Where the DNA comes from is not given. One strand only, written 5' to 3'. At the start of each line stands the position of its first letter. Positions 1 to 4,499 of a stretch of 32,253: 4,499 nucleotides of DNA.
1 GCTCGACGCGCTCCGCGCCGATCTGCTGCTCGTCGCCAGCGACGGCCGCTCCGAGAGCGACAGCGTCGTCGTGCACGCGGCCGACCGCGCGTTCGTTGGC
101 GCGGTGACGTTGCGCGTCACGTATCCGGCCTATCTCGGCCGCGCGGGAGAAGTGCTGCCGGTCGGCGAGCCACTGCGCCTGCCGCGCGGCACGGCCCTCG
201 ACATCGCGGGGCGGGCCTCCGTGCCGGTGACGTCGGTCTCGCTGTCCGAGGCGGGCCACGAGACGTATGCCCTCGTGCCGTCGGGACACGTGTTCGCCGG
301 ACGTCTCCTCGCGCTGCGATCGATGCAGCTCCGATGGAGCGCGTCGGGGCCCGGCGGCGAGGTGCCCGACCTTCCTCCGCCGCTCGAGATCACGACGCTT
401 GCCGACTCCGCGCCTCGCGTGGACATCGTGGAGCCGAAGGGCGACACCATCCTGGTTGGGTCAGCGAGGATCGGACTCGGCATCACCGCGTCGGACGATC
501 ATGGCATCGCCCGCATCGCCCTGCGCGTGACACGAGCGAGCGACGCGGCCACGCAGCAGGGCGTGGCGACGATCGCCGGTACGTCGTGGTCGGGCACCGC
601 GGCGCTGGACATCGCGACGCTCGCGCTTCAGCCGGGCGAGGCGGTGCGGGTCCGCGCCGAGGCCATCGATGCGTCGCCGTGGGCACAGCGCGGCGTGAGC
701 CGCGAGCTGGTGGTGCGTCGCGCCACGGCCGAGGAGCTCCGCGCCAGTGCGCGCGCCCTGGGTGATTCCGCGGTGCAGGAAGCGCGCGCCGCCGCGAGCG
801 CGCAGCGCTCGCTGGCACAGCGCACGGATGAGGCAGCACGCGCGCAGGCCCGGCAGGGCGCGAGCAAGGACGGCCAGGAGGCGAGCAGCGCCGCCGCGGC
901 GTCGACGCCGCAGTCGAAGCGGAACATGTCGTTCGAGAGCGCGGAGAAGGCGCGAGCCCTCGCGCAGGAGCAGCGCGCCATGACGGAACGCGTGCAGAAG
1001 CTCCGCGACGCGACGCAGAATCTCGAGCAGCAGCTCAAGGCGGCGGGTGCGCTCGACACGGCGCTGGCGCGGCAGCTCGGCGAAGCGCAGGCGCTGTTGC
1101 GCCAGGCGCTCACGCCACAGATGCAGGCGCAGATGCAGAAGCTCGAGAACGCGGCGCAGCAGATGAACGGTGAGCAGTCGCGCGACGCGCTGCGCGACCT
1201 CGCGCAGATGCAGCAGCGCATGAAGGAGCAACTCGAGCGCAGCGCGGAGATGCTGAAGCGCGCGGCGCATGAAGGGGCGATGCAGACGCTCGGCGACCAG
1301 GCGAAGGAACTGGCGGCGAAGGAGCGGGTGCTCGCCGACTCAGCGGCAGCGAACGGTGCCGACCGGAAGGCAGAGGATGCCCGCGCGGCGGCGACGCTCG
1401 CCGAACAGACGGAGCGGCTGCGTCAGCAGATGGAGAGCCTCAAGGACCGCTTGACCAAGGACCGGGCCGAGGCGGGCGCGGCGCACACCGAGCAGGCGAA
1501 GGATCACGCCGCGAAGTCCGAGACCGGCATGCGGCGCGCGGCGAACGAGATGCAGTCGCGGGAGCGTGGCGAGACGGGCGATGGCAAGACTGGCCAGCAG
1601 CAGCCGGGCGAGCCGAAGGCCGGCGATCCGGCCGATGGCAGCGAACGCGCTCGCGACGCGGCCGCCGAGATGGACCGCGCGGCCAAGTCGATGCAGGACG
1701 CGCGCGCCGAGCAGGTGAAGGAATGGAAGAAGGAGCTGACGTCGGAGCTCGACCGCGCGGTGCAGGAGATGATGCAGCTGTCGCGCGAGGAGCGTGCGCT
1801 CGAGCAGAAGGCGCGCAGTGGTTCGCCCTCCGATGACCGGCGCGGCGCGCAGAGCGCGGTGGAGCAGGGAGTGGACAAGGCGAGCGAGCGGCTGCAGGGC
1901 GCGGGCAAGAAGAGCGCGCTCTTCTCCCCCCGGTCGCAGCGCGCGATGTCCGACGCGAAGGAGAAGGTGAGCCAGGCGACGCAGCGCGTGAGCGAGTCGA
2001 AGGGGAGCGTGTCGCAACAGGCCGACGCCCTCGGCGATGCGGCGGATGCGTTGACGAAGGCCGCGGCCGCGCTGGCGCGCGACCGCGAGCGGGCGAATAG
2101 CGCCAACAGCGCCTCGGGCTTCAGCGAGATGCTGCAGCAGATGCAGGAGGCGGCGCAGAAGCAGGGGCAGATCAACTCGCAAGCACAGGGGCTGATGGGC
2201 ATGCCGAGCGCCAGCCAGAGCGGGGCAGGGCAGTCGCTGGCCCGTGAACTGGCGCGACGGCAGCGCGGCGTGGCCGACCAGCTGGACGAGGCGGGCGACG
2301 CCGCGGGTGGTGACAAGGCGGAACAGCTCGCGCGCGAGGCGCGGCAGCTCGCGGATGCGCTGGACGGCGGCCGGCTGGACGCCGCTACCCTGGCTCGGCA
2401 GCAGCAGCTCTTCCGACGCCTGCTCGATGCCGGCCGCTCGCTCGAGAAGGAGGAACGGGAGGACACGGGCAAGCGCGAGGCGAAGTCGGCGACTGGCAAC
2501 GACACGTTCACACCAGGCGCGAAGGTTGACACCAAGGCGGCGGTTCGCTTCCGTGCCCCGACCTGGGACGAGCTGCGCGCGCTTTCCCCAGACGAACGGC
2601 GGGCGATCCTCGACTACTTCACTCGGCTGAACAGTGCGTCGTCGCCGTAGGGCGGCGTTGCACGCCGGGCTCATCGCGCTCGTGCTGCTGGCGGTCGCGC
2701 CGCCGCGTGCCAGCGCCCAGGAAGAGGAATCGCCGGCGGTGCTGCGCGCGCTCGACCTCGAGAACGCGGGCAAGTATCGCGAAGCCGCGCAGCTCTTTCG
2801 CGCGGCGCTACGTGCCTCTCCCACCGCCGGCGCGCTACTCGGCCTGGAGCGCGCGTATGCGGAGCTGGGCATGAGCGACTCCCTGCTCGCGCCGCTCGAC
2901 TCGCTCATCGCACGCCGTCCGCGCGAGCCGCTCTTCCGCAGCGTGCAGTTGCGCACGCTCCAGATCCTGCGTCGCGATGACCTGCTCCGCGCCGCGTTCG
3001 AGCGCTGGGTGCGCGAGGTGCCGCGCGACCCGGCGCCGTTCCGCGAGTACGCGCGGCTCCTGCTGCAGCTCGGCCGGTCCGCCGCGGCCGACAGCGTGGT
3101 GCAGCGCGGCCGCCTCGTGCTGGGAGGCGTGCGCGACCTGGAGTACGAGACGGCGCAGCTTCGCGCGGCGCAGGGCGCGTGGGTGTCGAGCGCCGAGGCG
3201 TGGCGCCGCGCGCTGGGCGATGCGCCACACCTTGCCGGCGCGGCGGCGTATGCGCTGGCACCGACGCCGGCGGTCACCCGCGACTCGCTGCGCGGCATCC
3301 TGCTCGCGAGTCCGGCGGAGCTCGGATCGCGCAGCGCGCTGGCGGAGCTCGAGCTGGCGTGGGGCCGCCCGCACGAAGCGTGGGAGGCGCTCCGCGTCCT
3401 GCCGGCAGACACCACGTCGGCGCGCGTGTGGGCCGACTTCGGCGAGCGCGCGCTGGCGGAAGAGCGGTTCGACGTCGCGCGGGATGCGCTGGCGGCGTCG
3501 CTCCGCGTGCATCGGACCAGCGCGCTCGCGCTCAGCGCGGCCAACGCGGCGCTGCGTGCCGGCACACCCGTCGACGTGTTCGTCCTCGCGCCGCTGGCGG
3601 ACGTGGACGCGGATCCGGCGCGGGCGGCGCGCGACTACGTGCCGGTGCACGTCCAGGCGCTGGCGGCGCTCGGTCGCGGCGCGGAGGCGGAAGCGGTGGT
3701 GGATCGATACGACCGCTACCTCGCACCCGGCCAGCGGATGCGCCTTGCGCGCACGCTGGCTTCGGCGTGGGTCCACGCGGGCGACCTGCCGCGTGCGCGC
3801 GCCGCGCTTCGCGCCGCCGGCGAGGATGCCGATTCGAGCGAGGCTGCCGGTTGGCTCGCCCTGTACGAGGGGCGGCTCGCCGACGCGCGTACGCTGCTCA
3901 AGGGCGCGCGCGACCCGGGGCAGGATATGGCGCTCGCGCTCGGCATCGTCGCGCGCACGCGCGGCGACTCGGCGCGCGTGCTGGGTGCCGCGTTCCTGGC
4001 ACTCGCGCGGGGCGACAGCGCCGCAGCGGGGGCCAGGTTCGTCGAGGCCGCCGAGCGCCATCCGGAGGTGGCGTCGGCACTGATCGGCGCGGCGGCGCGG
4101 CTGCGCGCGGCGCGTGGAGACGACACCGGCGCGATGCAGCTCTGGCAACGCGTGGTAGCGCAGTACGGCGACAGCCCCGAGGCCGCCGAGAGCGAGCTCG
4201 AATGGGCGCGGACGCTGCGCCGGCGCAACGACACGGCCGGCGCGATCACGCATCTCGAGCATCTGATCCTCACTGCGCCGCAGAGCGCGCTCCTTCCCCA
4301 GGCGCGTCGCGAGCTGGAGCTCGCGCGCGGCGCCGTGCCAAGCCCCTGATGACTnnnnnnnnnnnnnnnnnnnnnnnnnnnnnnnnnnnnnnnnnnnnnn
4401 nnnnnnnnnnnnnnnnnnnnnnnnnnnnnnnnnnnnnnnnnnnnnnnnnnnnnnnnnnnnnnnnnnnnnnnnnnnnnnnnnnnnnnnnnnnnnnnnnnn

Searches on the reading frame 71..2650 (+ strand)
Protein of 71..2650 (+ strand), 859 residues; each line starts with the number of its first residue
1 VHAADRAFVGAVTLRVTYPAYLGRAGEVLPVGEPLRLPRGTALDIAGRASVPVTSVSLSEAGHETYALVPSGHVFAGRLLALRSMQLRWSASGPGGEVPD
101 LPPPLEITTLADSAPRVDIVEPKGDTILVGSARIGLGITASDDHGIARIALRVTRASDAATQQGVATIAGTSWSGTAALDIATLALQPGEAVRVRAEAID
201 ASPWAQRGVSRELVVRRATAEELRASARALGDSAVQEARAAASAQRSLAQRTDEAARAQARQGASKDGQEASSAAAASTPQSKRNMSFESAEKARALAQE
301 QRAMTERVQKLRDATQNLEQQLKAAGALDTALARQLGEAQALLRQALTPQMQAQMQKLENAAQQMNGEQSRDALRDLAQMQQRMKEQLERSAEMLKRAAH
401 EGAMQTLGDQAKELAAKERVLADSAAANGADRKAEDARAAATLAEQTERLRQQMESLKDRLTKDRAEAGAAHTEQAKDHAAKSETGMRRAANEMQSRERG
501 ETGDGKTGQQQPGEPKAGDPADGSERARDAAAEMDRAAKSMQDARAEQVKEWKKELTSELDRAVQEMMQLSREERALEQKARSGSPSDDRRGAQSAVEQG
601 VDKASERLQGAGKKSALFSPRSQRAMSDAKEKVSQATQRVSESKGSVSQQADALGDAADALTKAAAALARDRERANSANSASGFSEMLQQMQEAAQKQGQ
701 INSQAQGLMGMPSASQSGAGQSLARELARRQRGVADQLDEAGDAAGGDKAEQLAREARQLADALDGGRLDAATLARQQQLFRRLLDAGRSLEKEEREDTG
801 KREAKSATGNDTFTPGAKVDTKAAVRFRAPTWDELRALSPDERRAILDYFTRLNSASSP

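Call 15: search_protein_families(library=pfam, proteins=[window:71-2650:+], max_evalue=0.001)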
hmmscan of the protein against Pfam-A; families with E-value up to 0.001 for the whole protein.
window:71-2650:+ (859 aa): 1 family
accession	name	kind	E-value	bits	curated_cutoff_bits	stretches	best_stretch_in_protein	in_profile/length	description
PF13779.11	DUF4175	-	0.00057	18.5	27.3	1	16-225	190-385/825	Domain of unknown function (DUF4175)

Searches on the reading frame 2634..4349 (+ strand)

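Call 15: search_protein_families(library=pfam, proteins=[window:2634-4349:+], max_evalue=0.001)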
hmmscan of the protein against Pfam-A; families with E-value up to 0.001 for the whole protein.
window:2634-4349:+ (571 aa): 3 families
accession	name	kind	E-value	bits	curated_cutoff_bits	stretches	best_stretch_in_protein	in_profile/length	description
PF14559.12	TPR_19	-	5.2e-09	36.7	25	0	456-518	1-62/68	Tetratricopeptide repeat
PF13428.12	TPR_14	-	0.00014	22.6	23.5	0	486-518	6-38/44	Tetratricopeptide repeat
PF13174.12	TPR_6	-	0.00016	22.5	26.3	0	488-514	7-33/33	Tetratricopeptide repeat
